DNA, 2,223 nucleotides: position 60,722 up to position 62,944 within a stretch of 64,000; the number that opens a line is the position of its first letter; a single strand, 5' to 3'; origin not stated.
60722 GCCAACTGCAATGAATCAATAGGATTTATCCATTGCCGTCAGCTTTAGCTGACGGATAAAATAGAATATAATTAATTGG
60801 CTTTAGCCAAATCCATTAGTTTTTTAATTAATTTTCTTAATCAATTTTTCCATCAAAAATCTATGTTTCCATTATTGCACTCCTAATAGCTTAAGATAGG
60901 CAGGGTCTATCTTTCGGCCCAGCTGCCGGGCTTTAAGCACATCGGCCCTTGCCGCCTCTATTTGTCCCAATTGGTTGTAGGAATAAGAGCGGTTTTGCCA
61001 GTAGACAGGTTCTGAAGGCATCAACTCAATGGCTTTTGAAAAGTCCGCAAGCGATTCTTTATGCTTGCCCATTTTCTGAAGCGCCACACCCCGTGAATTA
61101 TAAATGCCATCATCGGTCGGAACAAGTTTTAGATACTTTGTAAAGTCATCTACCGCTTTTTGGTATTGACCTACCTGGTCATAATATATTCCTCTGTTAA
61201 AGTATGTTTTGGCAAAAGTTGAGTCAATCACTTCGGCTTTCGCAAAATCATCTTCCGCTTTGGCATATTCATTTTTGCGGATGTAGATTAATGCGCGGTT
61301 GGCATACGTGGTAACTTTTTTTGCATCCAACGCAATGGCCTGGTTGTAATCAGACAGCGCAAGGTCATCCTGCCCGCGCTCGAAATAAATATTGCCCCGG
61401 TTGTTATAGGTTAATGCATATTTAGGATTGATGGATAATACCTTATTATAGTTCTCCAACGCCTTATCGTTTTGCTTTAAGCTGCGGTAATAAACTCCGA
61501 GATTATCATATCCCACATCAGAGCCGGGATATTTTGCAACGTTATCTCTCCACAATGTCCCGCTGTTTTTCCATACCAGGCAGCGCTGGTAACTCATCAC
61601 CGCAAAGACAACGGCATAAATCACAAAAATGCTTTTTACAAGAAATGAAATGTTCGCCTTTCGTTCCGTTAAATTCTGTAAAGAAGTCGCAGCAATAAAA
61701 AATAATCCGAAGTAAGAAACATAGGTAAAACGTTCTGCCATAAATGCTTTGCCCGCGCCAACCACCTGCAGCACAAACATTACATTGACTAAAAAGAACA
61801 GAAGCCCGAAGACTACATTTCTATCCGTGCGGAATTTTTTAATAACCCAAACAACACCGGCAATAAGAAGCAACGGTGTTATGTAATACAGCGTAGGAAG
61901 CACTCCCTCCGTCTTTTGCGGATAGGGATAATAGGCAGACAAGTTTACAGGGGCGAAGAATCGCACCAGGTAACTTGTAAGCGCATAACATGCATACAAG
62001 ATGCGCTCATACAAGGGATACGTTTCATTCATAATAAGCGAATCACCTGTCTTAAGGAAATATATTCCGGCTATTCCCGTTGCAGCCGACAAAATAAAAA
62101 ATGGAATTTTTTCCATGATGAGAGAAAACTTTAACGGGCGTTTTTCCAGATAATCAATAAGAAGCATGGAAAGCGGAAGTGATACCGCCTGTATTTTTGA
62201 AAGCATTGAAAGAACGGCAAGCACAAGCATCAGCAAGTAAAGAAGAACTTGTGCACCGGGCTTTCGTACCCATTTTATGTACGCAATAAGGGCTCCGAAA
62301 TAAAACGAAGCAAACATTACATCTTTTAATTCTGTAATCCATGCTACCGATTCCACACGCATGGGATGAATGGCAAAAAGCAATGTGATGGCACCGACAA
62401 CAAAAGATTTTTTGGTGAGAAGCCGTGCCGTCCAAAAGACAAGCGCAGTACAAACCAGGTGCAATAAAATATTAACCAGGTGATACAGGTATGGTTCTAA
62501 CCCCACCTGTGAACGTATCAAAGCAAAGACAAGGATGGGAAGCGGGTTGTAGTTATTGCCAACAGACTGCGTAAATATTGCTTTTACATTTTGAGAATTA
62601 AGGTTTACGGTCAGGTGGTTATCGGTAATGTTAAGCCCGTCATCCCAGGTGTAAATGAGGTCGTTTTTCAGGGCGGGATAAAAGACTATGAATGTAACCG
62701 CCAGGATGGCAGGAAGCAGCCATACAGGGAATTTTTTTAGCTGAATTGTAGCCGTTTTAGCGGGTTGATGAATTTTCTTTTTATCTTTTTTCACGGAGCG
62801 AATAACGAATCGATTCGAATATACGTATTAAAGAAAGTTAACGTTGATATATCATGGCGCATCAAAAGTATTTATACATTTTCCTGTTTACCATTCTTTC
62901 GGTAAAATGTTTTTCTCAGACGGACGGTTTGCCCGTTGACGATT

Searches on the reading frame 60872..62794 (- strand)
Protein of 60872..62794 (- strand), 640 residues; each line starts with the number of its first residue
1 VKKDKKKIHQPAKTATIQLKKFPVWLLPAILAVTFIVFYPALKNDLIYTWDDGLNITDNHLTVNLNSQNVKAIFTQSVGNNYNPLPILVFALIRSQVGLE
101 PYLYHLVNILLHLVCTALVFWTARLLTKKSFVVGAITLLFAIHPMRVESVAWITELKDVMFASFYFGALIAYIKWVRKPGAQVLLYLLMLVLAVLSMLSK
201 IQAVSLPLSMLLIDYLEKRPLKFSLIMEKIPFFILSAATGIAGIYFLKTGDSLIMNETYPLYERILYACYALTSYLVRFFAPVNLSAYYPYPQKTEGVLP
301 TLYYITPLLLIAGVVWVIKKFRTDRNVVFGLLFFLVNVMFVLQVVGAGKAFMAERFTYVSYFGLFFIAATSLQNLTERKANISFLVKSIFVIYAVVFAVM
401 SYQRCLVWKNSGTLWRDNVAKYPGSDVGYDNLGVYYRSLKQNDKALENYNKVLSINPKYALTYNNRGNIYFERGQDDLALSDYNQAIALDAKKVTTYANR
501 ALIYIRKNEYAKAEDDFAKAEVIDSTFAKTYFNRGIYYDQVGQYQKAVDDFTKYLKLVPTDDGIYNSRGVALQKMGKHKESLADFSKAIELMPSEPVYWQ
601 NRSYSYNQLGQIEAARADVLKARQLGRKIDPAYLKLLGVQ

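Call 7: search_protein_families(library=pfam, proteins=[window:60872-62794:-], max_evalue=0.01)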
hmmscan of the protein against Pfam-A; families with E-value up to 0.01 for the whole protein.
window:60872-62794:- (640 aa): 14 families
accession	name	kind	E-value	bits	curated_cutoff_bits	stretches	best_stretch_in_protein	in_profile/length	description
PF00515.34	TPR_1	-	2.5e-39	132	27.8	5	460-490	1-31/34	Tetratricopeptide repeat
PF07719.23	TPR_2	-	4e-34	114.3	27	5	528-561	1-34/34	Tetratricopeptide repeat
PF13181.12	TPR_8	-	4.4e-26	89.2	25.7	2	429-459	4-34/34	Tetratricopeptide repeat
PF13414.12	TPR_11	-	1.1e-25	89.4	26.8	3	436-471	4-39/42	TPR repeat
PF13431.12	TPR_17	-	7.9e-25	85.4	24.4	1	449-480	2-33/34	Tetratricopeptide repeat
PF13424.12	TPR_12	-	1e-21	77.3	30.1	3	430-490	7-75/77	Tetratricopeptide repeat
PF13371.12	TPR_9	-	1.7e-15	57.2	35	3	503-561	4-62/73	Tetratricopeptide repeat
PF13374.12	TPR_10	-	9.1e-11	41.9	27.5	0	460-489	2-31/42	Tetratricopeptide repeat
PF13432.12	TPR_16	-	4.5e-09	37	32.7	0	433-491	4-62/65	Tetratricopeptide repeat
PF13428.12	TPR_14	-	9.9e-09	35.5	23.5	0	429-466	4-41/44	Tetratricopeptide repeat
PF14559.12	TPR_19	-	7.9e-06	26.6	25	0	440-479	5-44/68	Tetratricopeptide repeat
PF13174.12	TPR_6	-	8.6e-05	23.4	26.3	0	432-458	6-32/33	Tetratricopeptide repeat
PF12569.14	NatA_aux_su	-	0.00037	20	33.3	0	432-519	198-285/515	N-terminal acetyltransferase A, auxiliary subunit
PF25575.1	TPR_BSK1_C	-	0.00063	20.1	42.2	0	459-528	41-111/118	Serine/threonine-protein kinase BSK1-like, TPR repeats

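Call 11: find_related_loci(query=window:60872-62794:-, collection=genome_contigs, flank=10000)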
Query window:60872-62794:- (640 aa) in genome_contigs; peptide patterns used: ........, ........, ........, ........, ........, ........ (x = any residue, [..] = any of these).
400 stretches matched a pattern; 14 encode a relative of the query (tblastn E <= 1e-3); 14 distinct loci.
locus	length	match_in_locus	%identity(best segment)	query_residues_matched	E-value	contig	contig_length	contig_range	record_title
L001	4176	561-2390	40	1-609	1e-135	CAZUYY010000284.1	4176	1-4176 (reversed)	MAG TPA_asm: uncultured Prolixibacteraceae bacterium isolate binchicken_co3_102 genome assembly, contig: NODE_71109_leng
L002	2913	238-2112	39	1-629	4e-124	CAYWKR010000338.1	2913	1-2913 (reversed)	MAG TPA_asm: uncultured Bifidobacterium sp. isolate binchicken_co396_261 genome assembly, contig: NODE_68064_length_2913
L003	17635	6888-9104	32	5-625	8e-101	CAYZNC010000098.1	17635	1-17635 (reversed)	MAG TPA_asm: uncultured Bacteroidales bacterium isolate binchicken_co50_368 genome assembly, contig: NODE_3595_length_17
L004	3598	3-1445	37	146-631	6e-92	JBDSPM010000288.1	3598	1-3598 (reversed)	MAG: Saprospiraceae bacterium isolate cluster1_bin.463 k127_15170684, whole genome shotgun sequence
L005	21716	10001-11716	33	30-635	5e-90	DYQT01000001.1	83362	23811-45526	MAG TPA_asm: Draconibacterium orientale isolate SulCav_GS10_10_7_44_10 SulCav_GS10_10_50_length_83362_cov_6_057810, whol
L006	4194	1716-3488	36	1-564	2e-87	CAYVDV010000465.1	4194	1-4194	MAG TPA_asm: uncultured Saprospiraceae bacterium isolate binchicken_co118_291 genome assembly, contig: NODE_31888_length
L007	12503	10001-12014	33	26-628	8e-78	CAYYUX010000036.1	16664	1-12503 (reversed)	MAG TPA_asm: uncultured Thermodesulfobacteriota bacterium isolate SRP216583_co1_141 genome assembly, contig: NODE_2936_l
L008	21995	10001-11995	29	30-618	5e-68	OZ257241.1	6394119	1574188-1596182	MAG: Roseivirga sp. isolate 41ee1c54-7d41-4592-86ce-9a47ec6e0262 genome assembly, chromosome: 1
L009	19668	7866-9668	25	2-591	1e-56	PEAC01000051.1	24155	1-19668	MAG: Nitrospirae bacterium MYbin6 scaffold314, whole genome shotgun sequence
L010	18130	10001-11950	26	39-625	4e-50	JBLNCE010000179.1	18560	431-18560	MAG: Bacteroidota bacterium isolate MAG133 PRJNA950955_bin4_renamed_178, whole genome shotgun sequence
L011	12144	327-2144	27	40-625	3e-44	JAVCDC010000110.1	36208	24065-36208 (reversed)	MAG: Candidatus Tritonobacter lacicola isolate MAG_3300035698_867 Ga0374944_519819, whole genome shotgun sequence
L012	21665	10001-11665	25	34-531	1e-33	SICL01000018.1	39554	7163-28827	MAG: Candidatus Taenariivivens baikalensis isolate Baikal-deep-G204 BACOMB-C4297, whole genome shotgun sequence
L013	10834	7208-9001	20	82-581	2e-14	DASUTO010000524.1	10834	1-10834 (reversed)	MAG TPA_asm: Chitinophagaceae bacterium isolate SMAG_U1765 k141_1270232, whole genome shotgun sequence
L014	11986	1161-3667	29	419-569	3e-8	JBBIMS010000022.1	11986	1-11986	MAG: Candidatus Aminicenantes bacterium isolate RSS170216_bin_238 NODE_1346_length_11986_cov_3.311374, whole genome shot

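Call 12: find_encoding_contigs(protein=window:60872-62794:-, flank=10000, max_places=10)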
Protein window:60872-62794:- (640 aa): 4 contigs read that carry it; 1 place shown.
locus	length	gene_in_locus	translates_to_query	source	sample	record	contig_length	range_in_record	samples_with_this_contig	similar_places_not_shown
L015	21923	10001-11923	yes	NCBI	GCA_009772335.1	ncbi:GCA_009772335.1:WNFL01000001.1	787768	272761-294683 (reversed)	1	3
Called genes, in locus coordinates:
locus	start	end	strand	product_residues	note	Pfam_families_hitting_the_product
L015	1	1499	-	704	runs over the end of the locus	-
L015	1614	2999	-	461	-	PF04389:Peptidase_M28, PF01546:Peptidase_M20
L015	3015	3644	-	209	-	PF01467:CTP_transf_like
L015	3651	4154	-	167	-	PF00625:Guanylate_kin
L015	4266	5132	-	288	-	PF03755:YicC-like_N, PF08340:YicC-like_C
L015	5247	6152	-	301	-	PF00892:EamA, PF06027:SLC35F, PF00892:EamA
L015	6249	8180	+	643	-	PF18962:Por_Secre_tail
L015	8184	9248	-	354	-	PF06068:TIP49 (faint), PF05496:RuvB_N, PF00004:AAA, PF07728:AAA_5 (faint), PF17864:AAA_lid_4, PF05491:WHD_RuvB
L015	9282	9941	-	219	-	-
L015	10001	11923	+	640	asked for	PF00515:TPR_1 (weak), PF13414:TPR_11, PF13424:TPR_12, PF00515:TPR_1 (weak), PF13414:TPR_11, PF00515:TPR_1 (weak), PF07719:TPR_2 (weak), PF00515:TPR_1 (weak), +7 more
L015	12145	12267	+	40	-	-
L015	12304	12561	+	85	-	PF01797:Y1_Tnp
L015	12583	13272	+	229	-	PF13505:OMP_b-brl, PF13568:OMP_b-brl_2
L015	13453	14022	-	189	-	-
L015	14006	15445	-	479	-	PF13175:AAA_15, PF13304:AAA_21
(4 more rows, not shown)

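Call 13: find_homologous_proteins(query=window:60872-62794:-, max_evalue=1e-20)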
Query window:60872-62794:- (640 aa): 1813 proteins with E <= 1e-20 among 8000 candidates; the best 120 are listed.
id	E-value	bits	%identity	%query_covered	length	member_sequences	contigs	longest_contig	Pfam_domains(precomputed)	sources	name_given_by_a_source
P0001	0.0e+0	1423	100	100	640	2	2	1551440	PF14559.13,PF13431.13,PF13414.13,PF13371.13,PF00515.35,PF13424.13,PF13432.13,PF13428.13,PF13181.13,PF07719.24,PF13374.13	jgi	-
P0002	0.0e+0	1209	82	100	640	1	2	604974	PF13431.13,PF13414.13,PF13371.13,PF00515.35,PF13424.13,PF13432.13,PF13428.13,PF13181.13,PF07719.24,PF13174.13,PF13374.13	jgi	jgi:tetratricopeptide (TPR) repeat protein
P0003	0.0e+0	1206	82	100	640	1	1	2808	PF13431.13,PF13414.13,PF13371.13,PF00515.35,PF13424.13,PF13432.13,PF13428.13,PF13181.13,PF07719.24,PF13374.13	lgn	-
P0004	0.0e+0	1206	83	98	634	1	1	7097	PF13431.13,PF13414.13,PF13371.13,PF00515.35,PF13424.13,PF13432.13,PF13428.13,PF13181.13,PF07719.24,PF13174.13,PF13374.13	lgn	-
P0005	0.0e+0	1200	81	100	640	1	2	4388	PF25575.1,PF13431.13,PF13414.13,PF13371.13,PF00515.35,PF13424.13,PF13432.13,PF13428.13,PF13181.13,PF07719.24,PF13374.13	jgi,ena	jgi:tetratricopeptide (TPR) repeat protein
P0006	0.0e+0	1188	80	100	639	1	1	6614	PF13431.13,PF13414.13,PF13371.13,PF00515.35,PF13424.13,PF13432.13,PF13428.13,PF13181.13,PF07719.24,PF13374.13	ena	-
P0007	0.0e+0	1141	81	96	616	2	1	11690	PF13431.13,PF13414.13,PF13371.13,PF00515.35,PF13424.13,PF13432.13,PF13428.13,PF13181.13,PF07719.24,PF13374.13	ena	-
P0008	0.0e+0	1049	72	100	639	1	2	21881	PF13431.13,PF13414.13,PF12569.15,PF13428.13,PF13374.13,PF14559.13,PF13371.13,PF00515.35,PF13424.13,PF21033.5,PF13432.13,PF13181.13,PF07719.24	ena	-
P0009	3.7e-272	923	64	98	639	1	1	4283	PF13431.13,PF13414.13,PF13371.13,PF00515.35,PF13424.13,PF13432.13,PF13428.13,PF13181.13,PF07719.24,PF13174.13,PF13374.13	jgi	jgi:tetratricopeptide (TPR) repeat protein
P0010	7.3e-268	908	64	100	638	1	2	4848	PF13431.13,PF13414.13,PF13371.13,PF00515.35,PF13424.13,PF13432.13,PF13428.13,PF13181.13,PF07719.24,PF13374.13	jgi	jgi:protein O-mannosyl-transferase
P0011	2.6e-260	884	62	100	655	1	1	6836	PF13431.13,PF13414.13,PF13371.13,PF00515.35,PF13424.13,PF13432.13,PF13428.13,PF13181.13,PF07719.24,PF13174.13,PF13374.13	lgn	-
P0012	1.6e-177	610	68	63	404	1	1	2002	PF13431.13,PF13414.13,PF12569.15,PF13428.13,PF13374.13,PF14559.13,PF13371.13,PF00515.35,PF13424.13,PF13432.13,PF13181.13,PF07719.24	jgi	jgi:tetratricopeptide (TPR) repeat protein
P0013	4.0e-173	596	49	95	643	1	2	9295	PF25575.1,PF13431.13,PF13414.13,PF13371.13,PF00515.35,PF13424.13,PF13432.13,PF13181.13,PF07719.24,PF13374.13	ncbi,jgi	jgi:tetratricopeptide (TPR) repeat protein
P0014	1.1e-171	591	47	99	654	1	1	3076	PF13431.13,PF13414.13,PF13428.13,PF13374.13,PF14559.13,PF25575.1,PF13371.13,PF00515.35,PF13424.13,PF13432.13,PF13181.13,PF07719.24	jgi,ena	-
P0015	2.5e-170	586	47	94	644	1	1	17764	PF13431.13,PF13414.13,PF13428.13,PF13374.13,PF14559.13,PF25575.1,PF13371.13,PF00515.35,PF13424.13,PF13432.13,PF13181.13,PF07719.24,PF13174.13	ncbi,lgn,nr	ncbi:tetratricopeptide repeat protein [Sphingobacteriales bacterium UPWRP_1]|nr:hypothetical protein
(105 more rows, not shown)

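Call 15: find_encoding_contigs(protein=P0002, flank=10000, max_places=4)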
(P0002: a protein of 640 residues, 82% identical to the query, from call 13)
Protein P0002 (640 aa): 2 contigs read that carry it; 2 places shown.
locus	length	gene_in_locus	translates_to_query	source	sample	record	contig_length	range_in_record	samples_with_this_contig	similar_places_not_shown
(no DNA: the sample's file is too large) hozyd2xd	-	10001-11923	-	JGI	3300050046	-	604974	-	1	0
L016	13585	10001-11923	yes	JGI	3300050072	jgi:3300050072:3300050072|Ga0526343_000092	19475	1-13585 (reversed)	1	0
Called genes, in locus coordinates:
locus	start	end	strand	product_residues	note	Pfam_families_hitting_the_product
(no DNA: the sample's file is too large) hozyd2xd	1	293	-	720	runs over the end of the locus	-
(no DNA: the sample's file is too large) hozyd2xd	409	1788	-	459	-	PF04389:Peptidase_M28, PF01546:Peptidase_M20 (weak)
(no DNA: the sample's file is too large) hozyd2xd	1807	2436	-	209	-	PF01467:CTP_transf_like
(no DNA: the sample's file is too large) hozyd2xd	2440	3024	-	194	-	PF00625:Guanylate_kin, PF13671:AAA_33 (faint)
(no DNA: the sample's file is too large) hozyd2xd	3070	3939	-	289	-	PF03755:YicC-like_N, PF08340:YicC-like_C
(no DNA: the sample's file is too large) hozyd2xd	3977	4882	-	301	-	PF00892:EamA, PF06027:SLC35F, PF00892:EamA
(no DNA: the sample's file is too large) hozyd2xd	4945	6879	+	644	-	PF18962:Por_Secre_tail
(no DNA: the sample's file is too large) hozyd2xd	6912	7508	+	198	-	PF07366:SnoaL, PF12680:SnoaL_2 (weak)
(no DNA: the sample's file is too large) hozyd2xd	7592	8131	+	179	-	-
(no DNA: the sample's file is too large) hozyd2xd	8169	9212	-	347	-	PF05496:RuvB_N, PF06068:TIP49 (faint), PF07728:AAA_5 (faint), PF00004:AAA, PF17864:AAA_lid_4, PF05491:WHD_RuvB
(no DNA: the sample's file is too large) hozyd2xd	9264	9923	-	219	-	-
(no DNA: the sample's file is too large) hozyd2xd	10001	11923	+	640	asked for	PF13174:TPR_6 (faint), PF13431:TPR_17 (faint), PF00515:TPR_1 (weak), PF13414:TPR_11, PF13424:TPR_12 (weak), PF00515:TPR_1, PF13414:TPR_11, PF00515:TPR_1 (weak), +6 more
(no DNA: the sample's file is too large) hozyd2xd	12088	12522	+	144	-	PF01797:Y1_Tnp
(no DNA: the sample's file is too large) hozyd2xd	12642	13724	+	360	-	PF00483:NTP_transferase, PF22640:ManC_GMP_beta-helix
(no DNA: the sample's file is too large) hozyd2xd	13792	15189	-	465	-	PF00206:Lyase_1, PF10415:FumaraseC_C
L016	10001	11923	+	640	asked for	PF13174:TPR_6 (faint), PF13431:TPR_17 (faint), PF00515:TPR_1 (weak), PF13414:TPR_11, PF13424:TPR_12 (weak), PF00515:TPR_1, PF13414:TPR_11, PF00515:TPR_1 (weak), +6 more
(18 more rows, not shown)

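Call 16: find_encoding_contigs(protein=P0008, flank=10000, max_places=4)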
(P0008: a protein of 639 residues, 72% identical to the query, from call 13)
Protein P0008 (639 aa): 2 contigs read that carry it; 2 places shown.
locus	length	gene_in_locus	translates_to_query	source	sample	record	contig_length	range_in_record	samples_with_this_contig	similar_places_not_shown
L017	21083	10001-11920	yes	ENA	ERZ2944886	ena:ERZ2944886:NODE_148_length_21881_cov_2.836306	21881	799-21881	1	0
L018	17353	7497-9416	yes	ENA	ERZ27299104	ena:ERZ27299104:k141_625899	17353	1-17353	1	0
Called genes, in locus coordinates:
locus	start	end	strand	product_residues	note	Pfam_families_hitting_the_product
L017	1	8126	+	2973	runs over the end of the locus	?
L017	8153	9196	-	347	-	PF06068:TIP49 (faint), PF05496:RuvB_N, PF00004:AAA, PF07728:AAA_5 (faint), PF17864:AAA_lid_4, PF05491:WHD_RuvB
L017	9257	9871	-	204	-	-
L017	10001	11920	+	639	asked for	PF00515:TPR_1 (weak), PF13414:TPR_11, PF00515:TPR_1, PF07719:TPR_2 (weak), PF13424:TPR_12 (weak), PF13431:TPR_17 (weak), PF13414:TPR_11, PF00515:TPR_1, +11 more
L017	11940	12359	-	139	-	PF06491:Disulph_isomer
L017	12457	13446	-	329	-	PF11551:Omp28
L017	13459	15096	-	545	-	PF19494:DUF6029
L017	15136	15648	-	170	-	PF00578:AhpC-TSA, PF08534:Redoxin, PF00085:Thioredoxin (weak), PF13098:Thioredoxin_2, PF13905:Thioredoxin_8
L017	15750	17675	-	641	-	PF18962:Por_Secre_tail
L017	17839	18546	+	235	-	PF18962:Por_Secre_tail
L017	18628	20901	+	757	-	PF00390:malic, PF03949:Malic_M, PF01515:PTA_PTB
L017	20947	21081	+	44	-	PF01330:RuvA_N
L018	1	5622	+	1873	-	?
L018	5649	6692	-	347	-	PF06068:TIP49 (faint), PF05496:RuvB_N, PF00004:AAA, PF07728:AAA_5 (faint), PF17864:AAA_lid_4, PF05491:WHD_RuvB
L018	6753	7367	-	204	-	-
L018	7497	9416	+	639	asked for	PF00515:TPR_1 (weak), PF13414:TPR_11, PF00515:TPR_1, PF07719:TPR_2 (weak), PF13424:TPR_12 (weak), PF13431:TPR_17 (weak), PF13414:TPR_11, PF00515:TPR_1, +11 more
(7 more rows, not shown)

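Call 17: find_encoding_contigs(protein=P0007, flank=10000, max_places=4)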
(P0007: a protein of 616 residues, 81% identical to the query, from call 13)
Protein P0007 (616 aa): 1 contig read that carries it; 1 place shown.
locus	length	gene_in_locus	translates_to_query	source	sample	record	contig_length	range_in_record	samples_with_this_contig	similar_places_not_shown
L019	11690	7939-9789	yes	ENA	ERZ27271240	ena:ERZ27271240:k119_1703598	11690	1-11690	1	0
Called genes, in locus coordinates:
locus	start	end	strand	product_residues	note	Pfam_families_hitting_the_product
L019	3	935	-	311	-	?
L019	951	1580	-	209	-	PF01467:CTP_transf_like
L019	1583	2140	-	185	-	PF00625:Guanylate_kin, PF13671:AAA_33 (weak)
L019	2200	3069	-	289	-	PF03755:YicC-like_N, PF08340:YicC-like_C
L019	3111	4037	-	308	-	PF00892:EamA, PF06027:SLC35F (weak), PF00892:EamA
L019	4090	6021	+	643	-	PF00041:fn3 (faint), PF18962:Por_Secre_tail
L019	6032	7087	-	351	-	PF05496:RuvB_N, PF06068:TIP49 (faint), PF00004:AAA, PF07728:AAA_5 (faint), PF17864:AAA_lid_4, PF05491:WHD_RuvB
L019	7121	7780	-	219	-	-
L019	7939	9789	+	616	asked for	PF07719:TPR_2 (faint), PF13181:TPR_8 (faint), PF13374:TPR_10 (faint), PF00515:TPR_1 (weak), PF13414:TPR_11, PF00515:TPR_1, PF13414:TPR_11, PF00515:TPR_1 (weak), +5 more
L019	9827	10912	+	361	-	PF00483:NTP_transferase, PF12804:NTP_transf_3 (faint), PF22640:ManC_GMP_beta-helix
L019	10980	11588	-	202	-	-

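Call 25: find_encoding_contigs(protein=P0004, flank=6000, max_places=3)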
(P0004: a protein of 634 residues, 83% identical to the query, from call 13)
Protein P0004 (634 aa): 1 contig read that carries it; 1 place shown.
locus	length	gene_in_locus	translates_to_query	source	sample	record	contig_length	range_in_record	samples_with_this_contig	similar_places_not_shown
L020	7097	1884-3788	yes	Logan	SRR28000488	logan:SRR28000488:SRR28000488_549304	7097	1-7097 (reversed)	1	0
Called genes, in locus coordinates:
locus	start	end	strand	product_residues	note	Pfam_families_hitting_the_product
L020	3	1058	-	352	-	?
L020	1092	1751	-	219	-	-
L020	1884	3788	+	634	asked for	PF00515:TPR_1 (weak), PF13181:TPR_8 (weak), PF13424:TPR_12 (weak), PF13414:TPR_11, PF00515:TPR_1, PF07719:TPR_2 (weak), PF13414:TPR_11, PF13424:TPR_12 (weak), +8 more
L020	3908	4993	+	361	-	PF00483:NTP_transferase, PF12804:NTP_transf_3 (faint), PF22640:ManC_GMP_beta-helix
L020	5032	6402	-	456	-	PF00206:Lyase_1, PF10415:FumaraseC_C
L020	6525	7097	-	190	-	?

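Call 26: find_encoding_contigs(protein=P0006, flank=6000, max_places=3)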
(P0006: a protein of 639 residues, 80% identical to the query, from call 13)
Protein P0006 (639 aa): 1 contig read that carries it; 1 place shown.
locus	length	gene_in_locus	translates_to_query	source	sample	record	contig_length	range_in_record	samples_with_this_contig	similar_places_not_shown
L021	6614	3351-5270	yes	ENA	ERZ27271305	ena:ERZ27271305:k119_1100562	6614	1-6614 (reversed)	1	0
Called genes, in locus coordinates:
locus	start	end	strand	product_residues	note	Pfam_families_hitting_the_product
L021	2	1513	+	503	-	?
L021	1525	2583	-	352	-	PF06068:TIP49 (faint), PF05496:RuvB_N, PF00004:AAA, PF07728:AAA_5 (faint), PF17864:AAA_lid_4, PF05491:WHD_RuvB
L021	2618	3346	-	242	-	-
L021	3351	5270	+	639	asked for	PF13431:TPR_17 (faint), PF07719:TPR_2 (faint), PF13414:TPR_11, PF13424:TPR_12 (weak), PF00515:TPR_1 (weak), PF13414:TPR_11, PF00515:TPR_1 (weak), PF13414:TPR_11 (weak), +5 more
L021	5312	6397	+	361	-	PF00483:NTP_transferase, PF22640:ManC_GMP_beta-helix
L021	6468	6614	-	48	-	?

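Call 27: find_encoding_contigs(protein=P0005, flank=6000, max_places=3)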
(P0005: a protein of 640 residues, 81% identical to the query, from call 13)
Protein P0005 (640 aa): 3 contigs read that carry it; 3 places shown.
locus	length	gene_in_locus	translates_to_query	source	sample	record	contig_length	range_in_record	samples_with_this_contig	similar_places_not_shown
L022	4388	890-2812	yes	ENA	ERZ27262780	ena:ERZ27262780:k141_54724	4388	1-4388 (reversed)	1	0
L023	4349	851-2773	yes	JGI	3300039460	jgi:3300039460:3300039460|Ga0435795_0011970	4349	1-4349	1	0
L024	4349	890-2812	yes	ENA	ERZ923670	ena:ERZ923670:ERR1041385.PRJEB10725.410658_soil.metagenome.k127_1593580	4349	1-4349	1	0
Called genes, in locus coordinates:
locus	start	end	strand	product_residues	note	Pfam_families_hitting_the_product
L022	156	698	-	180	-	-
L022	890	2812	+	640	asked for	PF13431:TPR_17 (faint), PF00515:TPR_1 (weak), PF13414:TPR_11, PF13424:TPR_12 (weak), PF00515:TPR_1, PF07719:TPR_2 (weak), PF13414:TPR_11, PF00515:TPR_1 (weak), +6 more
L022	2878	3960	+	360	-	PF00483:NTP_transferase, PF22640:ManC_GMP_beta-helix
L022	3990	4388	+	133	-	?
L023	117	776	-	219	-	-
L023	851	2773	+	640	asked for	PF13431:TPR_17 (faint), PF00515:TPR_1 (weak), PF13414:TPR_11, PF13424:TPR_12 (weak), PF00515:TPR_1, PF07719:TPR_2 (weak), PF13414:TPR_11, PF00515:TPR_1 (weak), +6 more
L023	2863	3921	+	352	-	PF00483:NTP_transferase, PF22640:ManC_GMP_beta-helix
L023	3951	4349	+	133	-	?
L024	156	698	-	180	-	-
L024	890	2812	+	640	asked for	PF13431:TPR_17 (faint), PF00515:TPR_1 (weak), PF13414:TPR_11, PF13424:TPR_12 (weak), PF00515:TPR_1, PF07719:TPR_2 (weak), PF13414:TPR_11, PF00515:TPR_1 (weak), +6 more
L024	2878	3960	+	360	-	PF00483:NTP_transferase, PF22640:ManC_GMP_beta-helix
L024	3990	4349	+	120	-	?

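Call 48: find_encoding_contigs(protein=P0294, flank=8000, max_places=4)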
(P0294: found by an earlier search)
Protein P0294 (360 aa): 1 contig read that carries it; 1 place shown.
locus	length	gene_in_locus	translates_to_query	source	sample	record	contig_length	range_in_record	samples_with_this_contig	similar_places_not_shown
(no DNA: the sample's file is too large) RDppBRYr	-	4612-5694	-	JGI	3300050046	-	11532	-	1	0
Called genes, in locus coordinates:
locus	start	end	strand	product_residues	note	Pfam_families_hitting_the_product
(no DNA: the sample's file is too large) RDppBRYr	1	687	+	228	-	?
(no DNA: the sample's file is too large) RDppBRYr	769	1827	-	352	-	PF06068:TIP49 (faint), PF05496:RuvB_N, PF00004:AAA, PF07728:AAA_5 (faint), PF17864:AAA_lid_4, PF05491:WHD_RuvB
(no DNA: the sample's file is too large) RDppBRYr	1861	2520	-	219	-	-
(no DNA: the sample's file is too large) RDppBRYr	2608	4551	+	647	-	PF07719:TPR_2 (faint), PF13181:TPR_8 (faint), PF13414:TPR_11, PF13424:TPR_12 (weak), PF13424:TPR_12 (weak), PF00515:TPR_1, PF13414:TPR_11, PF00515:TPR_1 (weak), +6 more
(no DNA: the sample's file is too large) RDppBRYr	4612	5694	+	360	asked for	PF00483:NTP_transferase, PF22640:ManC_GMP_beta-helix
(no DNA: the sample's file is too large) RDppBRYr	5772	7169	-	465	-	PF00206:Lyase_1, PF10415:FumaraseC_C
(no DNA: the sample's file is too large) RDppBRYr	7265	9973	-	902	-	PF13573:SprB (weak), PF13860:FlgD_ig (faint), PF13573:SprB, PF00801:PKD, PF18911:PKD_4, PF13585:CHU_C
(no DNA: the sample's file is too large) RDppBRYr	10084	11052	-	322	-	PF13585:CHU_C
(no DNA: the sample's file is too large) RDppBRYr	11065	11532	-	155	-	?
